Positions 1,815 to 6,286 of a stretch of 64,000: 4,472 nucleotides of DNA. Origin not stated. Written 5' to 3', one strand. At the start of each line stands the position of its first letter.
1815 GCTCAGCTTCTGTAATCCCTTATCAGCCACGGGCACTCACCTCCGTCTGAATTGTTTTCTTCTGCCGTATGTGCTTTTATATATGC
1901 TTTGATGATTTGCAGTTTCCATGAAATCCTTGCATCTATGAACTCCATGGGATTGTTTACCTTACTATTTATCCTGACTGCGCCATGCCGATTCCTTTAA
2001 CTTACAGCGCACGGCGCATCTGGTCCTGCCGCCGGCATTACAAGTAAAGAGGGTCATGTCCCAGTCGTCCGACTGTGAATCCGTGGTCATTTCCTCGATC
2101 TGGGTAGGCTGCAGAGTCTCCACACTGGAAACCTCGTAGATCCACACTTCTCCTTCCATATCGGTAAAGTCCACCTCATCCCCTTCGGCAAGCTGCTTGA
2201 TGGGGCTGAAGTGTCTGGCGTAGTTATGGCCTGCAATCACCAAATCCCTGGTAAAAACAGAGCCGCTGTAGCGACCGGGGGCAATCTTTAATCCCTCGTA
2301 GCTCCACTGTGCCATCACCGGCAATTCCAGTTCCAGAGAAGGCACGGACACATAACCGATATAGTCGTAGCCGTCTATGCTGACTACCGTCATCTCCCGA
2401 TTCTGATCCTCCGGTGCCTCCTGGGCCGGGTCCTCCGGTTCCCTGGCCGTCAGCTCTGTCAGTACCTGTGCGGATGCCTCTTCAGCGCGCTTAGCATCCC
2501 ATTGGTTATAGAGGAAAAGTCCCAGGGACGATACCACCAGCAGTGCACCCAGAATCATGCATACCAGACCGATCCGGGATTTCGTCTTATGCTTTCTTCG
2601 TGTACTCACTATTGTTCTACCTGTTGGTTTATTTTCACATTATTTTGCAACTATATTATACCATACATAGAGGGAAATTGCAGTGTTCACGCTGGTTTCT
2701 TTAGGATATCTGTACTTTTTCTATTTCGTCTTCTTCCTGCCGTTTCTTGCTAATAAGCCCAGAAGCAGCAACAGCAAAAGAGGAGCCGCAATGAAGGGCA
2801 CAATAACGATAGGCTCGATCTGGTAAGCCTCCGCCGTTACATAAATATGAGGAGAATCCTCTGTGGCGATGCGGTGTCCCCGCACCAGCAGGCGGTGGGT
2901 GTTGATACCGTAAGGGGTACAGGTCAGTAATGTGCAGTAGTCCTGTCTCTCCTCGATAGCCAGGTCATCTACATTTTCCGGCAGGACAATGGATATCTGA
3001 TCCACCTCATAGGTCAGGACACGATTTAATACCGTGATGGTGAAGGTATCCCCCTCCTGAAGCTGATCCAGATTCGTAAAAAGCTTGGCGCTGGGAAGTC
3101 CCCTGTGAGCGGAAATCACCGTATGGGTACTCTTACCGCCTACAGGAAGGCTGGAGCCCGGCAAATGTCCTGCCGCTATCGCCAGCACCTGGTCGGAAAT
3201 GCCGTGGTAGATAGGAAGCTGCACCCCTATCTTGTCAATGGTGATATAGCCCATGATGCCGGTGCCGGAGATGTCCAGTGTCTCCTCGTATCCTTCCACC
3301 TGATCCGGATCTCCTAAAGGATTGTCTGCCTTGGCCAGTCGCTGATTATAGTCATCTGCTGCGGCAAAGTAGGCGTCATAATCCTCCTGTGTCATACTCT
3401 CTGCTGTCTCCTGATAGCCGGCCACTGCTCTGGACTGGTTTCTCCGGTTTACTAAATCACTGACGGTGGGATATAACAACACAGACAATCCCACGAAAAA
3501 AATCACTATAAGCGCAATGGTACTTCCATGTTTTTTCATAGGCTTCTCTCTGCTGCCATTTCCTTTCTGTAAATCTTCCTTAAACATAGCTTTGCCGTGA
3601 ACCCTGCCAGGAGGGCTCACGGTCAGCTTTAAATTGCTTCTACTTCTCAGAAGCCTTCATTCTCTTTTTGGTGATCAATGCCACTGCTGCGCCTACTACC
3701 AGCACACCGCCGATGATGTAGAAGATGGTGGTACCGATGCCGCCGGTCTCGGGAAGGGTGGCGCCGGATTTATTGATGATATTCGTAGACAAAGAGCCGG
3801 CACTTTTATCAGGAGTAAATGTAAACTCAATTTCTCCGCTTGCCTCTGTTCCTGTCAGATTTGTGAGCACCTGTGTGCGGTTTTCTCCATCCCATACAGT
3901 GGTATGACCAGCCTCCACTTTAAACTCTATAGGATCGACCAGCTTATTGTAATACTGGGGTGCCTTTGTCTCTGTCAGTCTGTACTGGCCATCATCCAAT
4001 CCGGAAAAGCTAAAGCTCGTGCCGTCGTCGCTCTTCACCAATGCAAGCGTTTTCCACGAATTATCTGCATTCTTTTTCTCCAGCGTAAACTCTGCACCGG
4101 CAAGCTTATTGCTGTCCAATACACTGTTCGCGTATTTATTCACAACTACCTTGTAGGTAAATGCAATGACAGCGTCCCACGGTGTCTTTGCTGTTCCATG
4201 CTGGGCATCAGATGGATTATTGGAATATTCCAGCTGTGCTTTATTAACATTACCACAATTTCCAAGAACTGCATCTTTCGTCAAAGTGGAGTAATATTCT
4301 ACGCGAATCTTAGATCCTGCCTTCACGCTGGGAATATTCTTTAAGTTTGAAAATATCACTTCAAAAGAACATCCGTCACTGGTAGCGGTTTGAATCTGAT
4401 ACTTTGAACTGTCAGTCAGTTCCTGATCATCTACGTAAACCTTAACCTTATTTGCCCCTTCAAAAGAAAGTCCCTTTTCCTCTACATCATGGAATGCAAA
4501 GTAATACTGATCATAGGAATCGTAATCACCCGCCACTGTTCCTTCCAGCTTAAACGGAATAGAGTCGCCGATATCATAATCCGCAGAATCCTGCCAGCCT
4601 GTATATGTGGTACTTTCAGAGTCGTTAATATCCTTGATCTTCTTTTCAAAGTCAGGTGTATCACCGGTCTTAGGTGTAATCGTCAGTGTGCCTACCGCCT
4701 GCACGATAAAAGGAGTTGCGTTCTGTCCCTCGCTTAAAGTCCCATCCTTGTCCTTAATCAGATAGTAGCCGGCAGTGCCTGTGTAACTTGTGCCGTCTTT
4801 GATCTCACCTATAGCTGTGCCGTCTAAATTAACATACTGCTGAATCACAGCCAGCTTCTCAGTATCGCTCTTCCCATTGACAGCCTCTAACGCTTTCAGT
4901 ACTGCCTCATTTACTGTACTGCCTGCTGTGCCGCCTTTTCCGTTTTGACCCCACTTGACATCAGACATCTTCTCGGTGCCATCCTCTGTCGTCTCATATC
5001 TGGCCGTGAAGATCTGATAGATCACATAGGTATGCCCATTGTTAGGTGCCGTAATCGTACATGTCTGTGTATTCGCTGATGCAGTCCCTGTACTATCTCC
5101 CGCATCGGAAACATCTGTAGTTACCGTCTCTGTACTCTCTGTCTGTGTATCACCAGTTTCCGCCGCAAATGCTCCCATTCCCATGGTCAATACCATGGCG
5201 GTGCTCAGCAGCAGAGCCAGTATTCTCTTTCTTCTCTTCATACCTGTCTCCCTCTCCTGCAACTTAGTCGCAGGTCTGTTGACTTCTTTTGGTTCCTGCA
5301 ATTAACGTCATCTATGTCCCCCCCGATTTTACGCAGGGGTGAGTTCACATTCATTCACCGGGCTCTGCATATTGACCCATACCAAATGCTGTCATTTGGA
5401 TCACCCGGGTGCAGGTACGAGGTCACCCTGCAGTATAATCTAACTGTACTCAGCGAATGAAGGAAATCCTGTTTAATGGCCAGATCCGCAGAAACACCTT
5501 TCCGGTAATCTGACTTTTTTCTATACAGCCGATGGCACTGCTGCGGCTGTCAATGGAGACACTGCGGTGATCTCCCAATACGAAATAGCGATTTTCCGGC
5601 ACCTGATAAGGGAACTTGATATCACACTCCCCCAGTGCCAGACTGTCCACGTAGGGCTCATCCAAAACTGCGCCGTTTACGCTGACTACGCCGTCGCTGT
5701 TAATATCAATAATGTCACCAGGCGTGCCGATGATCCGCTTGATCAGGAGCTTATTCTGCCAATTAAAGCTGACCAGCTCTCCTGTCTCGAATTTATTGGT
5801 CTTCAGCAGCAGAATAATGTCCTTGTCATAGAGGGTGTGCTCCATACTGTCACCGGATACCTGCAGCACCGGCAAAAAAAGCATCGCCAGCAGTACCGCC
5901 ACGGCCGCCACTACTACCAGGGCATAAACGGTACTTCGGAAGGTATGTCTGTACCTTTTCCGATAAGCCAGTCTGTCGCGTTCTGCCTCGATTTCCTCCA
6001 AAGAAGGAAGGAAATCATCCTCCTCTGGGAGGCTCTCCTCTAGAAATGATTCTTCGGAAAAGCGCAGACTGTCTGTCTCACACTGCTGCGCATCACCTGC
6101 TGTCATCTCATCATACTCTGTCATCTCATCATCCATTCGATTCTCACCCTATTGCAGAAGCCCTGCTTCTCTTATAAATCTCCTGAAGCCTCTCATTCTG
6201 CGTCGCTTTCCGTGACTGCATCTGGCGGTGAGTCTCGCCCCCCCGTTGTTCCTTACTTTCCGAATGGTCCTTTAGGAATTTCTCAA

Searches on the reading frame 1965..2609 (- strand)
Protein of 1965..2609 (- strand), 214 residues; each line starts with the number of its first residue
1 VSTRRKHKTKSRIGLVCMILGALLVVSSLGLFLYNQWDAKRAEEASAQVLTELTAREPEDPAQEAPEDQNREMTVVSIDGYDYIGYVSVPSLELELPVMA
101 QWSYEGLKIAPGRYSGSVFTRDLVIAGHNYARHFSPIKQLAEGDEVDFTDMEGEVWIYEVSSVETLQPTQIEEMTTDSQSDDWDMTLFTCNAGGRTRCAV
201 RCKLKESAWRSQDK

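Call 61: search_protein_families(library=pfam, proteins=[window:1965-2609:-], max_evalue=0.00001)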
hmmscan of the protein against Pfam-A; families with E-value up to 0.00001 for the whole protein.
window:1965-2609:- (214 aa): 1 family
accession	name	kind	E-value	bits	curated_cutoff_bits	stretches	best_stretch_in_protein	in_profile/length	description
PF04203.18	Sortase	-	1.1e-15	57.9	26.6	1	88-204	2-124/125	Sortase domain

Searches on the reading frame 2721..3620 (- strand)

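Call 61: search_protein_families(library=pfam, proteins=[window:2721-3620:-], max_evalue=0.00001)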
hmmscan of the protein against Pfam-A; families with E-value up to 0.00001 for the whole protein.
window:2721-3620:- (299 aa): 1 family
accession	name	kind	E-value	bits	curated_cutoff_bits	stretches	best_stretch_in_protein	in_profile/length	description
PF04203.18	Sortase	-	2.5e-23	82.6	26.6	1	126-250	1-124/125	Sortase domain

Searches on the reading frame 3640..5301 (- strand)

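Call 61: search_protein_families(library=pfam, proteins=[window:3640-5301:-], max_evalue=0.00001)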
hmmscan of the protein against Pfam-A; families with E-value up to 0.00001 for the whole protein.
window:3640-5301:- (553 aa): 2 families
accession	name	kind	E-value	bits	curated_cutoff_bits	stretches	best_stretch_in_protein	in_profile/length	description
PF16569.11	GramPos_pilinBB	-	1.3e-22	81.3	30.5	1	244-363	1-116/116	Gram-positive pilin backbone subunit 2, Cna-B-like domain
PF17802.7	SpaA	-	4.4e-13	49.6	23.1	1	396-472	12-87/91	Prealbumin-like fold domain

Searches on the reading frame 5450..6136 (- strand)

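Call 61: search_protein_families(library=pfam, proteins=[window:5450-6136:-], max_evalue=0.00001)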
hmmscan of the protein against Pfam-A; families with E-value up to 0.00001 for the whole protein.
window:5450-6136:- (228 aa): 2 families
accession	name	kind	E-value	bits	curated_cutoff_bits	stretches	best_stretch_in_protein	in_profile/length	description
PF10502.14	Peptidase_S26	-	1.3e-32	113.5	22.9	1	68-219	3-168/168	Signal peptidase, peptidase S26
PF00717.28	Peptidase_S24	-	5e-09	36.3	23.3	1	90-147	37-93/116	Peptidase S24-like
